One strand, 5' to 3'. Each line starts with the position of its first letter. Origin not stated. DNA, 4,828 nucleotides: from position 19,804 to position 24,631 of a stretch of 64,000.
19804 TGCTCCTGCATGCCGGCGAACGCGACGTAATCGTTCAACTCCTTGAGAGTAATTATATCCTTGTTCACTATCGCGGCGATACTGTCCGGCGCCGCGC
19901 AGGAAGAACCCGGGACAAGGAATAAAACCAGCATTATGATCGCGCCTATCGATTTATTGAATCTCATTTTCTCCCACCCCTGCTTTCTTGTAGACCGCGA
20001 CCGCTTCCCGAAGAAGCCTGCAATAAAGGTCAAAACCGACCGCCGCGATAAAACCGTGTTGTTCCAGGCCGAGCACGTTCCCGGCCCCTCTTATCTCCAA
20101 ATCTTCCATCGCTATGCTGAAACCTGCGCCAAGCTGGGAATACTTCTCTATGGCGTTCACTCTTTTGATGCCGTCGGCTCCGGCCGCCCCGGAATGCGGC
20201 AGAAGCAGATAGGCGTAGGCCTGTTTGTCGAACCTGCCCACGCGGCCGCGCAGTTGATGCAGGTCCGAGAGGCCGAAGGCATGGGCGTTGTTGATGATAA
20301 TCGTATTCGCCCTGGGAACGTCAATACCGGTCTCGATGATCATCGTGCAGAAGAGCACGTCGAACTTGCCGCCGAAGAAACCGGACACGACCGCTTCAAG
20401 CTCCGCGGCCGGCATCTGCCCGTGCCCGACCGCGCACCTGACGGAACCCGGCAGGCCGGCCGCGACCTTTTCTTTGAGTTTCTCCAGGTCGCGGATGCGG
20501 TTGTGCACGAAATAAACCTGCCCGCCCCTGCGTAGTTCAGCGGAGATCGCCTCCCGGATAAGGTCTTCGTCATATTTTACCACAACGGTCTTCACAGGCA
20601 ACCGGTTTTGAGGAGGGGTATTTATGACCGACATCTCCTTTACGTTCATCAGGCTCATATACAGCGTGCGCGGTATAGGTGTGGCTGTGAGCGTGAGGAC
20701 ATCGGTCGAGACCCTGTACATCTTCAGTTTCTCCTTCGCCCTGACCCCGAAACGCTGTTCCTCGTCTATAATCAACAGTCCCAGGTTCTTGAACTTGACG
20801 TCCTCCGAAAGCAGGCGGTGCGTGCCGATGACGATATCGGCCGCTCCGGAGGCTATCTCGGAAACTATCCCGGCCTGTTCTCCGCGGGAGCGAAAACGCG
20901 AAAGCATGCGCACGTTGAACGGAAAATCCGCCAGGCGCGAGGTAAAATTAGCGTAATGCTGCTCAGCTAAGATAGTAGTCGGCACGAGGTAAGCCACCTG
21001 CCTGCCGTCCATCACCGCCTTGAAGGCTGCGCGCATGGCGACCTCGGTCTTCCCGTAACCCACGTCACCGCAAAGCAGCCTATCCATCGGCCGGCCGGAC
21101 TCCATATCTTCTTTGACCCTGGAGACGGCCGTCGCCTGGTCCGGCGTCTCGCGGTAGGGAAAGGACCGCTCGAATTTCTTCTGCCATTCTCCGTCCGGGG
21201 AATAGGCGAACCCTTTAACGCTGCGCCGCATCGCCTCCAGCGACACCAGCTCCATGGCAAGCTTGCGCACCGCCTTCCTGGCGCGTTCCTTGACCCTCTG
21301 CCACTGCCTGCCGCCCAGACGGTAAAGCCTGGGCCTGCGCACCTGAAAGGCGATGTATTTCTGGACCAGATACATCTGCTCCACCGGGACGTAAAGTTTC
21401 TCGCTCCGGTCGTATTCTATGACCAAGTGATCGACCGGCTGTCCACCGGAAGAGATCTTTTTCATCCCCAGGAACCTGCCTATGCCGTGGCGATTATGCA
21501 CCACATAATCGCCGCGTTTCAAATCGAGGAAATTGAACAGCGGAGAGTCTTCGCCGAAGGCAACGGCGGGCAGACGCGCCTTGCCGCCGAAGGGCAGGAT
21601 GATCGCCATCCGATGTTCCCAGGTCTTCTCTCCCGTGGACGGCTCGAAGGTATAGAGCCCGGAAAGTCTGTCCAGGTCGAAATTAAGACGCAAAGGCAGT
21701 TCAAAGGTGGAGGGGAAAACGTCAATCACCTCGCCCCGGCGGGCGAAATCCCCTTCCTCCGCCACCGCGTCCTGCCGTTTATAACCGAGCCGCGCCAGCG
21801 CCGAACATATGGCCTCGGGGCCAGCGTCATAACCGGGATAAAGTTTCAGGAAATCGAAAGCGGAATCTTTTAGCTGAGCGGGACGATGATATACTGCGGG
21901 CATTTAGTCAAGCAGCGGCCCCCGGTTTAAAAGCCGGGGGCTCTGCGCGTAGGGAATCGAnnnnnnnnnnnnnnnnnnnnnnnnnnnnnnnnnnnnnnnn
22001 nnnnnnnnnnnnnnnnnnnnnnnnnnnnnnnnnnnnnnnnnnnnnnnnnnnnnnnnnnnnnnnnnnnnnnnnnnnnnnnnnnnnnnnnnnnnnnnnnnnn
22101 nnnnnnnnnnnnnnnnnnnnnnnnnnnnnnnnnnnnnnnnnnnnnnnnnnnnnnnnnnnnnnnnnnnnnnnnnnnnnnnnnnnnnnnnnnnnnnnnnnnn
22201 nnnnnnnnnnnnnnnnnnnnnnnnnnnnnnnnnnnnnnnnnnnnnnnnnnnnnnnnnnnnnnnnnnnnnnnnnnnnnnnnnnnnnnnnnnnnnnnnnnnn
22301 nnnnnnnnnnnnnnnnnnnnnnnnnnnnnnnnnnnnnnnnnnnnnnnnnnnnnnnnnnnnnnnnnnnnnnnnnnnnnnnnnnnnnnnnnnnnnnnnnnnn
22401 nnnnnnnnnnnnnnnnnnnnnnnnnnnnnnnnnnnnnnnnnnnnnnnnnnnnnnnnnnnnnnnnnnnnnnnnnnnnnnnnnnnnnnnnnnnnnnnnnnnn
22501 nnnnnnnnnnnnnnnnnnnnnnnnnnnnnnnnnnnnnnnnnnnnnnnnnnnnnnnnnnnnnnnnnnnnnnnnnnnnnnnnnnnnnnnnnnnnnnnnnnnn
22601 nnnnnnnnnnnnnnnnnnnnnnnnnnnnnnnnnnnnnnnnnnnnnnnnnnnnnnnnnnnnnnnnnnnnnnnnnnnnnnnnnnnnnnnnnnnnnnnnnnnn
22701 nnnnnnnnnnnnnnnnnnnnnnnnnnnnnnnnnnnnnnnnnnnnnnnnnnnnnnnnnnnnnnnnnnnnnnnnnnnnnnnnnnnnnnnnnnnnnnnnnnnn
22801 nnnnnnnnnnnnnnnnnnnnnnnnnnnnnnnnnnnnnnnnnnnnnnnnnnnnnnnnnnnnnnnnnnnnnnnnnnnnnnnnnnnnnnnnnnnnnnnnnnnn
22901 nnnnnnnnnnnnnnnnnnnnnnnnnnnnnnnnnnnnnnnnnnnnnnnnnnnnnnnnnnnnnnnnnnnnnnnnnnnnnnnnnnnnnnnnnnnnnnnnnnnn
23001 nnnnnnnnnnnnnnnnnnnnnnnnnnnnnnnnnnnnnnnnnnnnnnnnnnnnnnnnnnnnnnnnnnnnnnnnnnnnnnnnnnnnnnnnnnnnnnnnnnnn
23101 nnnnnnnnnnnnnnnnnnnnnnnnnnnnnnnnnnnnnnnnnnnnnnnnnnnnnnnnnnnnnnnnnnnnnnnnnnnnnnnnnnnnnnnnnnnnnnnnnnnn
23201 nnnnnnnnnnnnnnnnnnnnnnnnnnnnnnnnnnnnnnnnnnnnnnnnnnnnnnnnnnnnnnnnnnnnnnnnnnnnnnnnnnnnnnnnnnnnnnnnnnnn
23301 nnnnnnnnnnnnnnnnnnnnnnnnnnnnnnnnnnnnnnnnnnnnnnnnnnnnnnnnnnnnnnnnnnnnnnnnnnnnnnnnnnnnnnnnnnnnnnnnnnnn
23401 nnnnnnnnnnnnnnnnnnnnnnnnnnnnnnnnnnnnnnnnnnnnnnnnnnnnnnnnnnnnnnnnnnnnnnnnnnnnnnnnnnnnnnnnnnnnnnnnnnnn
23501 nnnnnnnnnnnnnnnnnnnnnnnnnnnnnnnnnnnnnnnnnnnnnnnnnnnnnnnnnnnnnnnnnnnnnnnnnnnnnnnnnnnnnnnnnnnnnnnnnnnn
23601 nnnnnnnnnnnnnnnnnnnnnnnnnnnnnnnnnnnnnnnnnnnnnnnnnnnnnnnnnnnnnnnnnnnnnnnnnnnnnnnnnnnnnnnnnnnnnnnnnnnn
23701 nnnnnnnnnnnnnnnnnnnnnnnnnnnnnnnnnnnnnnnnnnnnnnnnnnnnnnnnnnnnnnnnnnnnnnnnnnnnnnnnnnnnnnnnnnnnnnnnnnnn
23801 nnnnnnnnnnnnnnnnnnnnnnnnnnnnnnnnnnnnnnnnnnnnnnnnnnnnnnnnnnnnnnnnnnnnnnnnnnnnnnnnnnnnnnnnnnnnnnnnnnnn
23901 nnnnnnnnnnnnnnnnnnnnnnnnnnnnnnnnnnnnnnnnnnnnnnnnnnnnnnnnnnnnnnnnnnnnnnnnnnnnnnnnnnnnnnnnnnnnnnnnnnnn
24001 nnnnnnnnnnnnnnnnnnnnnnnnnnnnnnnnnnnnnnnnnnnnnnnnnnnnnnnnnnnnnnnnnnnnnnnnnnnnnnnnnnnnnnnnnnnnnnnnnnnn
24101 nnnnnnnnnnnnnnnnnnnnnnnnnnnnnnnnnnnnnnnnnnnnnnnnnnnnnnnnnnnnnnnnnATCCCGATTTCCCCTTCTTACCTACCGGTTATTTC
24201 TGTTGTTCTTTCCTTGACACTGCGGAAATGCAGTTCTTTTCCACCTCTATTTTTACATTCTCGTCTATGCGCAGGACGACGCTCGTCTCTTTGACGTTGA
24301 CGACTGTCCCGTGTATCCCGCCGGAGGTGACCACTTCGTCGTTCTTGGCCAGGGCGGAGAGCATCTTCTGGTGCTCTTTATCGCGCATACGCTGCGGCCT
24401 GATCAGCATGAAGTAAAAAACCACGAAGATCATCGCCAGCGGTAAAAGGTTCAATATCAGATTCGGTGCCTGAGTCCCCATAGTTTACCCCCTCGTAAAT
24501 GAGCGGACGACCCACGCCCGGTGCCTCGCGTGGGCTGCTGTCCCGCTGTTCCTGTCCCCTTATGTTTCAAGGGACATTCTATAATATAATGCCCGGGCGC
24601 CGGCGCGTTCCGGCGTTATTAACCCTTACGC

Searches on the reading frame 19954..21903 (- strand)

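Call 18: search_protein_families(library=pfam, max_evalue=0.00001, proteins=[window:19954-21903:-])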
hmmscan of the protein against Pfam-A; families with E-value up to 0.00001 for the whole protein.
window:19954-21903:- (649 aa): 5 families
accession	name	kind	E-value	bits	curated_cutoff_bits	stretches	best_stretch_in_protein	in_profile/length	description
PF00270.35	DEAD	-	8.7e-23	81.3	26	1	253-414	1-164/167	DEAD/DEAH box helicase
PF00271.37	Helicase_C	-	3.9e-19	69.4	23.5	1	451-558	8-109/110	Helicase conserved C-terminal domain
PF02559.22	CarD_TRCF_RID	-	1.7e-18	66.9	23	1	128-184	1-57/57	CarD-like/TRCF RID domain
PF17757.6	UvrB_inter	-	3.2e-14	53.2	22.9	1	19-104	1-87/91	UvrB interaction domain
PF04851.21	ResIII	-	1.4e-08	35.3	22.5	1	253-409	5-162/164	Type III restriction enzyme, res subunit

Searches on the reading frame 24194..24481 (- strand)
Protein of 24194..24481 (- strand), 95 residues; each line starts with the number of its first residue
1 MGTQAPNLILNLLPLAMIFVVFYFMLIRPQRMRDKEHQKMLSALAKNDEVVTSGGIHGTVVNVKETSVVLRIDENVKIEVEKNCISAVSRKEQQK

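Call 61: search_protein_families(library=pfam, max_evalue=0.01, proteins=[window:24194-24481:-])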
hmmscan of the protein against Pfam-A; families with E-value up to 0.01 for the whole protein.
window:24194-24481:- (95 aa): 1 family
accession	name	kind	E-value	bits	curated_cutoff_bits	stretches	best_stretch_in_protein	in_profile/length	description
PF02699.20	YajC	-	1.2e-31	108.9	28.2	1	11-86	2-77/78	Preprotein translocase subunit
